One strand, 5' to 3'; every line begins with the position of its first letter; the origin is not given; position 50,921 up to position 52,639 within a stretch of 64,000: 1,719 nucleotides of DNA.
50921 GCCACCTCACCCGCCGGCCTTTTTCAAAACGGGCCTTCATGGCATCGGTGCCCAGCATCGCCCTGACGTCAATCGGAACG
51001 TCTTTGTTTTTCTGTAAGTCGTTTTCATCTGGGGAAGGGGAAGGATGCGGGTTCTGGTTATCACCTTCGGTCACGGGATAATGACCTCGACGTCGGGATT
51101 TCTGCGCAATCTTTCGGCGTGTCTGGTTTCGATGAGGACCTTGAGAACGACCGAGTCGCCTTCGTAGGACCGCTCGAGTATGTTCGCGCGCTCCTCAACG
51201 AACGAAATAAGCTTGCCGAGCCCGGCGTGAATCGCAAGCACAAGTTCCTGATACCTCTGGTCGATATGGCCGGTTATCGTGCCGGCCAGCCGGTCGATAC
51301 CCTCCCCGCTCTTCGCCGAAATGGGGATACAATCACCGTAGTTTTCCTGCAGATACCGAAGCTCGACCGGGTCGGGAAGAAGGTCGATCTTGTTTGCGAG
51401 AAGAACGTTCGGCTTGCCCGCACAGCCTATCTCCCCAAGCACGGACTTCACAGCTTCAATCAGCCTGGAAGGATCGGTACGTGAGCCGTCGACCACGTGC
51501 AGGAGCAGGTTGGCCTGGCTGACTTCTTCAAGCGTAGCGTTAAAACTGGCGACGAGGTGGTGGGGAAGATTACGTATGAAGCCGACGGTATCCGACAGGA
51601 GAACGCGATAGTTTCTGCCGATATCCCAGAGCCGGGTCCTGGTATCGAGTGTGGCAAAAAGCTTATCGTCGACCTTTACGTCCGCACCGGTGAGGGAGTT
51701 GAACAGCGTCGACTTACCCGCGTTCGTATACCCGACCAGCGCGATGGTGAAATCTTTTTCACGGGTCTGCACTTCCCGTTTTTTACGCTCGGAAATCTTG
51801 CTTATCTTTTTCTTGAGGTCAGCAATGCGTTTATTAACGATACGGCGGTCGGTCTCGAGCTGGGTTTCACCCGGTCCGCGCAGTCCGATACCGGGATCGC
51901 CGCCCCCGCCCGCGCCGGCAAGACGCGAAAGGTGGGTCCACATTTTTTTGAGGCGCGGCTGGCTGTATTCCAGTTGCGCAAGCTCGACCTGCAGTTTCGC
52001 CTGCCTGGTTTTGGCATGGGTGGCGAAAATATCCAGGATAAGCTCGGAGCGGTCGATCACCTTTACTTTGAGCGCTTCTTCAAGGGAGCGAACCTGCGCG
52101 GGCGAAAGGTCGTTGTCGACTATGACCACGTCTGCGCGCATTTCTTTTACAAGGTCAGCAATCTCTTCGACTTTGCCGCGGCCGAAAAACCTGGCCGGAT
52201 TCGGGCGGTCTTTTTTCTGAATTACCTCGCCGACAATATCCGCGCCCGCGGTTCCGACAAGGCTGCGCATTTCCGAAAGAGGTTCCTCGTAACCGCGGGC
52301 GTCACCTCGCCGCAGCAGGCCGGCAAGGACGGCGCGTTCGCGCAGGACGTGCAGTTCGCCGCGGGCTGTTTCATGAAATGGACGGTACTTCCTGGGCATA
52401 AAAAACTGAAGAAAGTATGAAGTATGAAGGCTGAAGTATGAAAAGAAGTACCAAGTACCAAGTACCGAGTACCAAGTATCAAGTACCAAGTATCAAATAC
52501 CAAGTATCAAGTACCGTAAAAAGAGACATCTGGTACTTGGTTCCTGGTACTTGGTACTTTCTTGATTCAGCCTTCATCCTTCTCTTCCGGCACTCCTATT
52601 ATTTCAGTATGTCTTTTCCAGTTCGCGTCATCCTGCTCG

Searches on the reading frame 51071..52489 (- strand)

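Call 24: search_protein_families(library=pfam, proteins=[window:51071-52489:-], max_evalue=0.1)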
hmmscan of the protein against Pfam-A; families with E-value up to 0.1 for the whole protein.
window:51071-52489:- (472 aa): 17 families
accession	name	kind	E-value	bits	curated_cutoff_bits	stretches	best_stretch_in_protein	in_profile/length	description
PF13167.11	GTP-bdg_N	-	2.5e-33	114.9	25.4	1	69-156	2-89/89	GTP-binding GTPase N-terminal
PF16360.10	GTP-bdg_M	-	9.8e-29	100.2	29.5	1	158-243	1-79/79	GTP-binding GTPase Middle Region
PF01926.29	MMR_HSR1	-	6.7e-22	78.2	21.9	1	248-367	1-113/113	50S ribosome-binding GTPase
PF02421.24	FeoB_N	-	3.9e-07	30.2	27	1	248-403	2-154/156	Ferrous iron transport protein B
PF03193.22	RsgA_GTPase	-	3.2e-06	27.5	30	1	222-271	79-132/174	RsgA GTPase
PF19275.4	HflX_C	-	8.4e-06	26.2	26.4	1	386-463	11-89/102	HflX C-terminal domain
PF00350.29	Dynamin_N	-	0.00086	19.8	27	1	249-276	1-28/168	Dynamin family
PF16897.10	MMR_HSR1_Xtn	-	0.0049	17.3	35.2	1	360-405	57-100/106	C-terminal region of MMR_HSR1 domain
PF00025.27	Arf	-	0.0084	16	22.3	0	239-272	7-40/174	ADP-ribosylation factor family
PF20045.4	DUF6447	-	0.012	15.8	27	1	105-153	17-63/75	Family of unknown function (DUF6447)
PF00005.33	ABC_tran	-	0.025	15.6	25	1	246-276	11-41/137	ABC transporter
PF00503.26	G-alpha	-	0.031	13.8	48.8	1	227-266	2-41/333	G-protein alpha subunit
PF00735.24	Septin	-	0.038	13.7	26.2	1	244-280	2-38/280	Septin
PF13481.12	AAA_25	-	0.04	14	27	0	232-263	19-50/195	AAA domain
PF12631.12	MnmE_helical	-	0.041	14.4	40.1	1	215-407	64-133/211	MnmE helical domain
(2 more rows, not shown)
